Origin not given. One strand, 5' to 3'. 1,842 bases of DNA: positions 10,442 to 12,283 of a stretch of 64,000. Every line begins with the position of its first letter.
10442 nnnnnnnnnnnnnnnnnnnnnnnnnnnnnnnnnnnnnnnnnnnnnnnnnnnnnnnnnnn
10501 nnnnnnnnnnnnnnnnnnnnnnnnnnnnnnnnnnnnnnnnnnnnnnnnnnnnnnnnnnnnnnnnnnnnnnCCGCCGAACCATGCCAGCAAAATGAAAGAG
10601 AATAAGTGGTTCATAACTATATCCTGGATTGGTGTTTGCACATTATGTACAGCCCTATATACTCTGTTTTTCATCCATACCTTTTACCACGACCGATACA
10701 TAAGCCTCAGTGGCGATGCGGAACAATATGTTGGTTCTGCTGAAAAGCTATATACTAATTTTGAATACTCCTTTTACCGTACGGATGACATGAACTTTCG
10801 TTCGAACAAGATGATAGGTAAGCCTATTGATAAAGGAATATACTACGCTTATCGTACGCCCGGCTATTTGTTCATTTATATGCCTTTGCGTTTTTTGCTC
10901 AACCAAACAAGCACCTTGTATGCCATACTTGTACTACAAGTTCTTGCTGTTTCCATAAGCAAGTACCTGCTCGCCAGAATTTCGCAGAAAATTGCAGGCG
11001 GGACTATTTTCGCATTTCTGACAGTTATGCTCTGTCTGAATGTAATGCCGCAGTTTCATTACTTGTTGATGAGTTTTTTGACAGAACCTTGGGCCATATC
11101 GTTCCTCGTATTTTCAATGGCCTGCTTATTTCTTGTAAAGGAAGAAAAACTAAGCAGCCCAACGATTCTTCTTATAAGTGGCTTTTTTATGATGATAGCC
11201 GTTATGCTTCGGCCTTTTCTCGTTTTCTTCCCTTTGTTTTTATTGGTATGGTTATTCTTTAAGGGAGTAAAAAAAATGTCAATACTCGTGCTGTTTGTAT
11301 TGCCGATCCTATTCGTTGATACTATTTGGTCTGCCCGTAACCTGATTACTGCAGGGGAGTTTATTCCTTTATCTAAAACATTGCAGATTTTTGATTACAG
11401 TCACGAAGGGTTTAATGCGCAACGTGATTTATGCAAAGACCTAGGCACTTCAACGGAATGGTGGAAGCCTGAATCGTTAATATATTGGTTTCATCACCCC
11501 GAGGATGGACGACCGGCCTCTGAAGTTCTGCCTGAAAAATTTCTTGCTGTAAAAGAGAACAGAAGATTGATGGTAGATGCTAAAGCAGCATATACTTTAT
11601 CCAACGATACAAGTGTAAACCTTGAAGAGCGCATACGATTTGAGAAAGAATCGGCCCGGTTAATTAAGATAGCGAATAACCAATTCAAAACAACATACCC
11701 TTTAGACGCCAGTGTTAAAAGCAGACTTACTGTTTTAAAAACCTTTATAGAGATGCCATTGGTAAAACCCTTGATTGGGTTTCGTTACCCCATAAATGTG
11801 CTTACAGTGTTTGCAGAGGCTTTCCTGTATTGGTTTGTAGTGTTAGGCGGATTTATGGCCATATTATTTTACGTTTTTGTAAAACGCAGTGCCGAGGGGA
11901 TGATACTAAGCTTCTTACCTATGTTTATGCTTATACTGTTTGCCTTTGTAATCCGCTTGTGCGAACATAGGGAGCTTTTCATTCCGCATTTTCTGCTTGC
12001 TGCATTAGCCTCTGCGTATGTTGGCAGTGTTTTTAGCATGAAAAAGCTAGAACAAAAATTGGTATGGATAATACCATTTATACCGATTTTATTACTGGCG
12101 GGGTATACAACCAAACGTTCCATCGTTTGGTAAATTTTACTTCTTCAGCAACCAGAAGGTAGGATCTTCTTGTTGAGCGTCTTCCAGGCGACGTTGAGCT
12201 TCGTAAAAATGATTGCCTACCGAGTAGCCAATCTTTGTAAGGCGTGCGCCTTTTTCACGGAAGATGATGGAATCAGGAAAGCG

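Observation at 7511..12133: Gtr/Arn-style four-gene module predicted to deliver a 4-acetamido-4,6-dideoxyhexose to a periplasmic envelope target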

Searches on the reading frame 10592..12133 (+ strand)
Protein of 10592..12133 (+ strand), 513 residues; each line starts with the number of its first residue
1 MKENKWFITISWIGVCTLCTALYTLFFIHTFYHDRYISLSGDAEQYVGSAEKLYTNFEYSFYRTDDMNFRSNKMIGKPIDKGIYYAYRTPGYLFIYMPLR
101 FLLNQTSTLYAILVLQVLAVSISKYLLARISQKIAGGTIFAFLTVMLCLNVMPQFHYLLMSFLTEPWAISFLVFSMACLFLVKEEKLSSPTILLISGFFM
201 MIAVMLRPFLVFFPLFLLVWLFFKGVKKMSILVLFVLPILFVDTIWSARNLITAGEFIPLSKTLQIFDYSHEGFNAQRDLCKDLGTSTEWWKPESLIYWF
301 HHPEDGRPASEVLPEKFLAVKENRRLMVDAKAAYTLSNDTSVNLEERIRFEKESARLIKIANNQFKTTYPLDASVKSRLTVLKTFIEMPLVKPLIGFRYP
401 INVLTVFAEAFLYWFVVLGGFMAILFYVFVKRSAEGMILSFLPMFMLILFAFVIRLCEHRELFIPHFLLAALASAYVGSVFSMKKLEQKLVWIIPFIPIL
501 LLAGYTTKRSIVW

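Call 3: search_protein_families(library=pfam, proteins=[window:10592-12133:+], max_evalue=0.01)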
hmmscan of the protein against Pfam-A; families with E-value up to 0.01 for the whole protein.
window:10592-12133:+ (513 aa): 0 families

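Call 4: search_protein_families(library=ncbifam, proteins=[window:10592-12133:+], max_evalue=0.01)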
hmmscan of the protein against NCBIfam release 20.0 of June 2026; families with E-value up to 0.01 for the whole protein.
window:10592-12133:+ (513 aa): 1 family
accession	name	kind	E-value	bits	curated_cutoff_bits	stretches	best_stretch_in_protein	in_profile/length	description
NF047440.1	LA3751_2_3_fam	subfamily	0.0012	17.8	200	1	36-259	22-249/460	LA_3751/LA_3752 family putative glycosyltransferase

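Call 8: find_homologous_proteins(query=window:10592-12133:+, max_evalue=0.001)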
Query window:10592-12133:+ (513 aa): 5 proteins with E <= 0.001 among 8000 candidates.
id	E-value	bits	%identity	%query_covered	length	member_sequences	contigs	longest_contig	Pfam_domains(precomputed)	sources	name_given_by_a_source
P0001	0.0e+0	1142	100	100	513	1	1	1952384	-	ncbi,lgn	ncbi:MAG: hypothetical protein U0V74_07190 [Chitinophagales bacterium]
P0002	4.1e-71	258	36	85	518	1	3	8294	-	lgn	-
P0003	5.2e-71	258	35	85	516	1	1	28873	-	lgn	-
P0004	1.9e-61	227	34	83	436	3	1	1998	PF13231.13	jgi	jgi:4-amino-4-deoxy-L-arabinose transferase-like glycosyltransferase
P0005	1.6e-36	144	28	87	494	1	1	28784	-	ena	-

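Call 9: search_solved_structures(query=window:10592-12133:+, max_evalue=10)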
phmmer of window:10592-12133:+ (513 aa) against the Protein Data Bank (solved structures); distinct sequences matched with E-value up to 10: 2.
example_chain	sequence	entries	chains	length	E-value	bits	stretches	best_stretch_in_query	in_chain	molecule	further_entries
9lgo_A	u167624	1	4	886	0.082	14.9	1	309-399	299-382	ATPase family gene 2 protein homolog A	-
8rhn_K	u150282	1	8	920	0.085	14.8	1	309-399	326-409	ATPase family gene 2 protein homolog A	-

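Call 11: find_encoding_contigs(protein=P0003, flank=10000, max_places=3)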
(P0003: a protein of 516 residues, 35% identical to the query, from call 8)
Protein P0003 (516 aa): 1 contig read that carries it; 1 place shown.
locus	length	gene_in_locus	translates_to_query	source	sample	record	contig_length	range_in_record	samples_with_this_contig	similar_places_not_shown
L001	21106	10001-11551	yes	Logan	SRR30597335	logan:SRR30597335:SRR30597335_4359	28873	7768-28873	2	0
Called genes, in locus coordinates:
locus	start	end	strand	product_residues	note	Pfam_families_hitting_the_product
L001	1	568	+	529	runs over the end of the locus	PF13231:PMT_2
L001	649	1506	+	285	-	PF01061:ABC2_membrane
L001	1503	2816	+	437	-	PF00005:ABC_tran, PF14524:Wzt_C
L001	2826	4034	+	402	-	PF13439:Glyco_transf_4 (weak), PF00534:Glycos_transf_1, PF13692:Glyco_trans_1_4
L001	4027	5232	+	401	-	PF00534:Glycos_transf_1, PF13692:Glyco_trans_1_4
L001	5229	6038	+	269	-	PF00535:Glycos_transf_2, PF10111:Glyco_tranf_2_2, PF13641:Glyco_tranf_2_3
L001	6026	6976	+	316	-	PF13527:Acetyltransf_9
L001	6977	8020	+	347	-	PF01522:Polysacc_deac_1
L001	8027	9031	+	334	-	PF00535:Glycos_transf_2, PF13641:Glyco_tranf_2_3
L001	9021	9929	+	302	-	-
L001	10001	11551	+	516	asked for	-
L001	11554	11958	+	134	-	PF05523:FdtA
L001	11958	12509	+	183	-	PF25087:GMPPB_C (faint), PF25084:LbH_EIF2B (faint), PF00132:Hexapep, PF14602:Hexapep_2 (weak)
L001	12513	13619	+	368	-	PF01041:DegT_DnrJ_EryC1, PF01053:Cys_Met_Meta_PP (weak)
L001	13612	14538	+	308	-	PF00535:Glycos_transf_2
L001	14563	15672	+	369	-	PF13439:Glyco_transf_4, PF13477:Glyco_trans_4_2 (faint), PF00534:Glycos_transf_1, PF20706:GT4-conflict (weak), PF13692:Glyco_trans_1_4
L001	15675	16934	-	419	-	PF00534:Glycos_transf_1, PF13692:Glyco_trans_1_4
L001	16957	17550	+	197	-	PF25087:GMPPB_C (faint), PF00132:Hexapep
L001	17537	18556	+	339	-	PF02388:FemAB (faint)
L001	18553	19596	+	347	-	PF01522:Polysacc_deac_1 (weak)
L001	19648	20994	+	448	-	PF13439:Glyco_transf_4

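Call 12: find_encoding_contigs(protein=P0005, flank=10000, max_places=3)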
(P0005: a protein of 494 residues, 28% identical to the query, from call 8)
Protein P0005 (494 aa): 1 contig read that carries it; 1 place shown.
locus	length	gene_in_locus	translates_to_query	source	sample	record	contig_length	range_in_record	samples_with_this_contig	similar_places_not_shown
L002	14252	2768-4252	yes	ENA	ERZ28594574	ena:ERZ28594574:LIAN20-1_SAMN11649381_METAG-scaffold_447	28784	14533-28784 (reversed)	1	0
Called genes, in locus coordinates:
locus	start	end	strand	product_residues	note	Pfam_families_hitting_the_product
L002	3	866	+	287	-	?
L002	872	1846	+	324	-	PF00535:Glycos_transf_2, PF10111:Glyco_tranf_2_2, PF13641:Glyco_tranf_2_3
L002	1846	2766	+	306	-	PF00535:Glycos_transf_2, PF10111:Glyco_tranf_2_2, PF13506:Glyco_transf_21 (weak), PF13641:Glyco_tranf_2_3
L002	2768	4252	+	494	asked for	-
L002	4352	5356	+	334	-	PF01408:GFO_IDH_MocA, PF02894:GFO_IDH_MocA_C (weak), PF22725:GFO_IDH_MocA_C3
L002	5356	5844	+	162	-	PF25084:LbH_EIF2B (weak), PF25087:GMPPB_C (weak), PF00132:Hexapep, PF14602:Hexapep_2 (weak)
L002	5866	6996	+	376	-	PF00155:Aminotran_1_2, PF01041:DegT_DnrJ_EryC1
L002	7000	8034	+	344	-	-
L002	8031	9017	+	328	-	-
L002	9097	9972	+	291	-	PF01041:DegT_DnrJ_EryC1, PF27889:PLP_IMCC1989 (weak)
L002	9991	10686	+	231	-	PF01209:Ubie_methyltran (faint), PF13649:Methyltransf_25, PF13847:Methyltransf_31, PF08241:Methyltransf_11, PF08242:Methyltransf_12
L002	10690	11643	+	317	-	PF00535:Glycos_transf_2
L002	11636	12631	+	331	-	PF01073:3Beta_HSD, PF01370:Epimerase, PF02719:Polysacc_synt_2, PF04321:RmlD_sub_bind, PF05368:NmrA (weak), PF07993:NAD_binding_4, PF13460:NAD_binding_10, PF16363:GDP_Man_Dehyd, +1 more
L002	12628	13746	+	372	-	PF00266:Aminotran_5, PF01041:DegT_DnrJ_EryC1, PF01053:Cys_Met_Meta_PP, PF01212:Beta_elim_lyase, PF00155:Aminotran_1_2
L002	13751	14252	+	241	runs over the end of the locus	PF00535:Glycos_transf_2, PF10111:Glyco_tranf_2_2, PF13641:Glyco_tranf_2_3 (weak)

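Call 13: find_encoding_contigs(protein=P0002, flank=10000, max_places=3)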
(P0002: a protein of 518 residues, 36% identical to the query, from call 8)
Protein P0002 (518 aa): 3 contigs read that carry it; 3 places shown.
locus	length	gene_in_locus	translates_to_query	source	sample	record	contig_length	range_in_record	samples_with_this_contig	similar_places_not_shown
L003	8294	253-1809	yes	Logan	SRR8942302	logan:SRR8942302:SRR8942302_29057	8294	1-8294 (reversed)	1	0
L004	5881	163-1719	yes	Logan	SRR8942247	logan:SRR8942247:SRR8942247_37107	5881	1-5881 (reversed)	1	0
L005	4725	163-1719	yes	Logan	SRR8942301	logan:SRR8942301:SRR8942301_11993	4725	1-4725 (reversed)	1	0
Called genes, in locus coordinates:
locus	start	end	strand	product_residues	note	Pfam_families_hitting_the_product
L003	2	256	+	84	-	?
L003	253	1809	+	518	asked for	-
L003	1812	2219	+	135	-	PF05523:FdtA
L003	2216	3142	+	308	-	-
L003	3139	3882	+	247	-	PF13489:Methyltransf_23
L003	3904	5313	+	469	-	-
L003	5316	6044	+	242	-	PF13489:Methyltransf_23, PF13847:Methyltransf_31 (weak), PF08241:Methyltransf_11, PF08242:Methyltransf_12, PF13649:Methyltransf_25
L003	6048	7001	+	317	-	PF00535:Glycos_transf_2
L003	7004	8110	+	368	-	PF01041:DegT_DnrJ_EryC1, PF01053:Cys_Met_Meta_PP (faint)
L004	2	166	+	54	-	?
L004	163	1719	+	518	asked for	-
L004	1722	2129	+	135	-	PF05523:FdtA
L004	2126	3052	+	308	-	-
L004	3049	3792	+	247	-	PF13489:Methyltransf_23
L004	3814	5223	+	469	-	-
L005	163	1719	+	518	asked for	-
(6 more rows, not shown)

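Call 25: predict_structure(alignment_id=A1)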
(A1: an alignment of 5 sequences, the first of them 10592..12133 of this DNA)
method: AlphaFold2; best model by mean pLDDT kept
length: 513 residues; sequences in the alignment: 5
mean_pLDDT: 49.5   pTM: 0.41
mean pLDDT of the five models: 49.5, 46.5, 46.4, 43.8, 43.4
residues with pLDDT >= 90: 0; 70-90: 63; 50-70: 180; < 50: 270
segments of 3 or more residues with pLDDT < 50: 1-6, 23-90, 146-162, 208-286, 288-291, 365-419, 428-431, 453-470, 505-513
pLDDT, mean of each block of 10 residues (from residue 1): 45 53 44 29 29 30 28 30 43 60 61 70 69 58 48 31 58 75 62 72 57 44 45 46 37 32 31 39 45 61 72 71 82 73 63 66 44 29 30 29 39 47 49 54 54 41 42 52 60 57 45 28
secondary structure, 60 per line:
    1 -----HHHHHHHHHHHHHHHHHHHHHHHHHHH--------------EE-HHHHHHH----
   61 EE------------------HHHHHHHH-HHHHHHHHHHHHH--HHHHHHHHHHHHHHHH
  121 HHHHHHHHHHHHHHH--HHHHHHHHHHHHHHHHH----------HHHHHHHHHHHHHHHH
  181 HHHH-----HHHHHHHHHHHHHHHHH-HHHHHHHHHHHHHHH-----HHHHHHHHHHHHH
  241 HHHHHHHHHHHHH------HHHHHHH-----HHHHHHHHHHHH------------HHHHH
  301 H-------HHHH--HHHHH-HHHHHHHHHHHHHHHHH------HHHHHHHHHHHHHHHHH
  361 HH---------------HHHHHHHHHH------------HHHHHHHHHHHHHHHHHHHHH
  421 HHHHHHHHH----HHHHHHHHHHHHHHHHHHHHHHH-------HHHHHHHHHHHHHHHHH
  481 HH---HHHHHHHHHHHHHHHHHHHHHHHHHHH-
elements in order: H6-32 H50-56 H81-88 H90-102 H105-135 H138-154 H165-184 H190-206 H208-222 H228-253 H260-266 H272-283 H296-301 H309-312 H315-319 H321-337 H344-362 H378-387 H400-429 H434-456 H464-482 H486-512

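Call 27: search_protein_representatives(alignment_id=A1)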
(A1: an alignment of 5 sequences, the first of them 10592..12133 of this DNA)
Query: 5 sequences, 513 profile positions. Proteins with E-value up to 0.001 (for the whole library): 3204; up to 1e-10: 738; up to 1e-30: 192. The best 150 are listed.
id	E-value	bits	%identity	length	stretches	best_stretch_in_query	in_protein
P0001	1.6e-224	763.0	-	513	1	6-513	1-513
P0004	5.9e-216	734.7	-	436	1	78-513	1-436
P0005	1.4e-214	730.2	-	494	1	1-505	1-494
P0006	1.6e-145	502.4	-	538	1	6-513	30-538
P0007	8.9e-134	463.6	-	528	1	6-513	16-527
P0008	4.8e-124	431.5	-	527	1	4-513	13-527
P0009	2.7e-105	369.6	-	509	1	12-502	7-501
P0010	6.5e-100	351.9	-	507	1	13-513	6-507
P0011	1.1e-99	351.1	-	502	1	16-512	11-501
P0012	7.4e-98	345.1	-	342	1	153-499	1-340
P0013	2.5e-95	336.7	-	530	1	14-488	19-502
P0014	1.8e-94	333.9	-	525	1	7-512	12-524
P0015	4.9e-93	329.2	-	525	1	1-513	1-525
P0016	1.5e-91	324.3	-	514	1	13-507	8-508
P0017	1.4e-90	321.1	-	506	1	16-513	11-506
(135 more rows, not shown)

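Call 28: search_solved_structures(query=A1, max_evalue=10, show_alignments=2)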
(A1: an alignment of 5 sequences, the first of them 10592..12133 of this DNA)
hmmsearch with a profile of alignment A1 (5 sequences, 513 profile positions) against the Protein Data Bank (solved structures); distinct sequences matched with E-value up to 10: 0.

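Call 31: search_solved_structures(query=A2, max_evalue=10, show_alignments=2)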
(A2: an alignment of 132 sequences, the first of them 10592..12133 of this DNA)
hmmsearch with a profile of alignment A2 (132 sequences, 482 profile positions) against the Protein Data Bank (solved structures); distinct sequences matched with E-value up to 10: 9.
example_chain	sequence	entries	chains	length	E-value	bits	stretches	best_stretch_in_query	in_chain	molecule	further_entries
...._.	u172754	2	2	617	0.033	16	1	395-478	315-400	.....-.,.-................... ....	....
6t8m_A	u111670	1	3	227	0.049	15.4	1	134-170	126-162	Prolyl 4-hydroxylase subunit alpha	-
8k7t_A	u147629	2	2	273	0.39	12.4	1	353-421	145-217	High affinity immunoglobulin epsilon receptor subunit alpha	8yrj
3hdi_A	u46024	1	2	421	1.3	10.7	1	250-322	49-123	Processing protease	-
6dkm_A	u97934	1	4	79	1.3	10.6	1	316-366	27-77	DHD131_A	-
7c7z_A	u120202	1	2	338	1.4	10.6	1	285-362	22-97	Flagellar hook-associated protein 3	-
9ci1_1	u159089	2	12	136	2.9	9.5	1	286-334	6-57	Bundle Sheath Defective 2 | Protein BUNDLE SHEATH DEFECTIVE 2, chloroplastic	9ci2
8g2z_2F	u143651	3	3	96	3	9.5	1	257-344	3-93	CFAP182B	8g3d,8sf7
2cs1_A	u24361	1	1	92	3.2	9.4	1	313-355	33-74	PMS1 protein homolog 1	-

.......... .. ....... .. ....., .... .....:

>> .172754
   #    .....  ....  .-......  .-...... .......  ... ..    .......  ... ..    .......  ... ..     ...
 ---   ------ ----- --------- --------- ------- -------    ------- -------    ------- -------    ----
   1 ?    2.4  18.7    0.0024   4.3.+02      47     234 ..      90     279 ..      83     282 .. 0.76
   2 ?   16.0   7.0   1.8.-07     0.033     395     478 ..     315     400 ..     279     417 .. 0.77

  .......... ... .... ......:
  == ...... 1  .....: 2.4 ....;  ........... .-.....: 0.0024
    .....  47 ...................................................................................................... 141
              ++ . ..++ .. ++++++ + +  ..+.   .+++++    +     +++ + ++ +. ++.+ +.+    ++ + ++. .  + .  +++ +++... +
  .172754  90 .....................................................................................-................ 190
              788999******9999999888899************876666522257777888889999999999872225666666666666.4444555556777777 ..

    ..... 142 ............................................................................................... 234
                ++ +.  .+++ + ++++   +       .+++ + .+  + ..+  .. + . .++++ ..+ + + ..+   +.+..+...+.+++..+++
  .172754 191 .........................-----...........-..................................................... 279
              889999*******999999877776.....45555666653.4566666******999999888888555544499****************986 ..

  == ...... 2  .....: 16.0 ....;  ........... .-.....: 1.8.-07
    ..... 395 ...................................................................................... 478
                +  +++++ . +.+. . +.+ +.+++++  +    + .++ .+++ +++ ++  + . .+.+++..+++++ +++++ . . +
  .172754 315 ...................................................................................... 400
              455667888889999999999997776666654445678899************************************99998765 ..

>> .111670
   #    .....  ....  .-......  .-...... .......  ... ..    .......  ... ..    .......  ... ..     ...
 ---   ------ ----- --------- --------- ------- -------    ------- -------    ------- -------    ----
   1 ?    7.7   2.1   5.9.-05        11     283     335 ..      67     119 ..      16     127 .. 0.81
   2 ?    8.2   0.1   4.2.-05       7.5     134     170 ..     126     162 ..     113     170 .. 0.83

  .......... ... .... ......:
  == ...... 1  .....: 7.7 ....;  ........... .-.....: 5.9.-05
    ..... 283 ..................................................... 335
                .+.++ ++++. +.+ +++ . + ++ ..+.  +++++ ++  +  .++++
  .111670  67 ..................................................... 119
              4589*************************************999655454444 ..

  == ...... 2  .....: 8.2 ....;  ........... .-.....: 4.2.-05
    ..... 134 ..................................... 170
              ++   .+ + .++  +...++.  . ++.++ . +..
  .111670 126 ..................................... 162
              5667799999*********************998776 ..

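Call 34: search_protein_families(library=pfam, alignment_id=A3, max_evalue=0.01)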
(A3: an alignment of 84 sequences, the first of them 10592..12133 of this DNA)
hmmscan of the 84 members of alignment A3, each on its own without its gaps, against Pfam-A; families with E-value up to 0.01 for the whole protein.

A. member 1, window:10592-12133:+ (513 aa): 0 families

B. families by the number of members that match (of 84 scanned): 4 families
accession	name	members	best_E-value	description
PF13231.12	PMT_2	32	1.4e-10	Dolichyl-phosphate-mannose-protein mannosyltransferase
PF03901.23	Glyco_transf_22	11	8.7e-09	Alg9-like mannosyltransferase family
PF09852.15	DUF2079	1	0.0005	Predicted membrane protein (DUF2079)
PF19992.4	DUF6427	1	0.0034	Family of unknown function (DUF6427)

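Call 37: find_related_loci(query=A1, collection=genome_contigs, flank=10000)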
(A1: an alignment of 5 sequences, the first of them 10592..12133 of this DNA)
Query A1 (513 aa) in genome_contigs; peptide patterns used: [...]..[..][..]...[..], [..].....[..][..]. (x = any residue, [..] = any of these).
48 stretches matched a pattern, but none encodes a relative of the query by tblastn (E <= 1e-3).

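Call 38: predict_structure(alignment_id=A2)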
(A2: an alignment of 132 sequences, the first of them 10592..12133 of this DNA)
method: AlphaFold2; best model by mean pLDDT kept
length: 513 residues; sequences in the alignment: 132
mean_pLDDT: 95.2   pTM: 0.94
mean pLDDT of the five models: 95.2, 95.1, 95.0, 94.9, 94.9
residues with pLDDT >= 90: 470; 70-90: 35; 50-70: 8; < 50: 0
segments of 3 or more residues with pLDDT < 50: none
pLDDT, mean of each block of 10 residues (from residue 1): 83 98 94 84 95 97 70 93 96 98 98 98 98 96 98 95 97 98 93 97 98 96 90 96 98 97 94 98 96 96 97 97 97 97 98 98 98 98 96 95 97 98 96 95 97 96 97 97 90 92 97 89
secondary structure, 60 per line:
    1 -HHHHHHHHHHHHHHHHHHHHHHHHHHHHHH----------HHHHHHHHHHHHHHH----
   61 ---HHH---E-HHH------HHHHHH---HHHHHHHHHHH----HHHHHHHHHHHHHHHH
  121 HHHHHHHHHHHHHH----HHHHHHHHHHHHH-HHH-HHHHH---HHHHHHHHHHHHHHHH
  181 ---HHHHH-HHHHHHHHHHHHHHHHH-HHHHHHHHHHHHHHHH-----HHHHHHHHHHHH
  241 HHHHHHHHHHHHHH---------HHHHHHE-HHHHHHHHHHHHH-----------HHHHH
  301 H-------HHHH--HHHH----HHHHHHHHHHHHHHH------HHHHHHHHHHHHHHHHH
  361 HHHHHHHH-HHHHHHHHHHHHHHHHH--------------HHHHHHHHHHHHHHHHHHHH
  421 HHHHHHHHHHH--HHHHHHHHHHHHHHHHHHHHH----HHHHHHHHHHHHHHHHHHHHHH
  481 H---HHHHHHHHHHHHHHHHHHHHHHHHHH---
elements in order: H2-31 H42-56 H81-86 H90-100 H105-134 H139-151 H157-161 H165-180 H184-188 H190-206 H208-223 H229-254 H264-269 H272-284 H296-301 H309-312 H315-318 H323-337 H344-368 H370-386 H401-431 H434-454 H459-481 H485-510
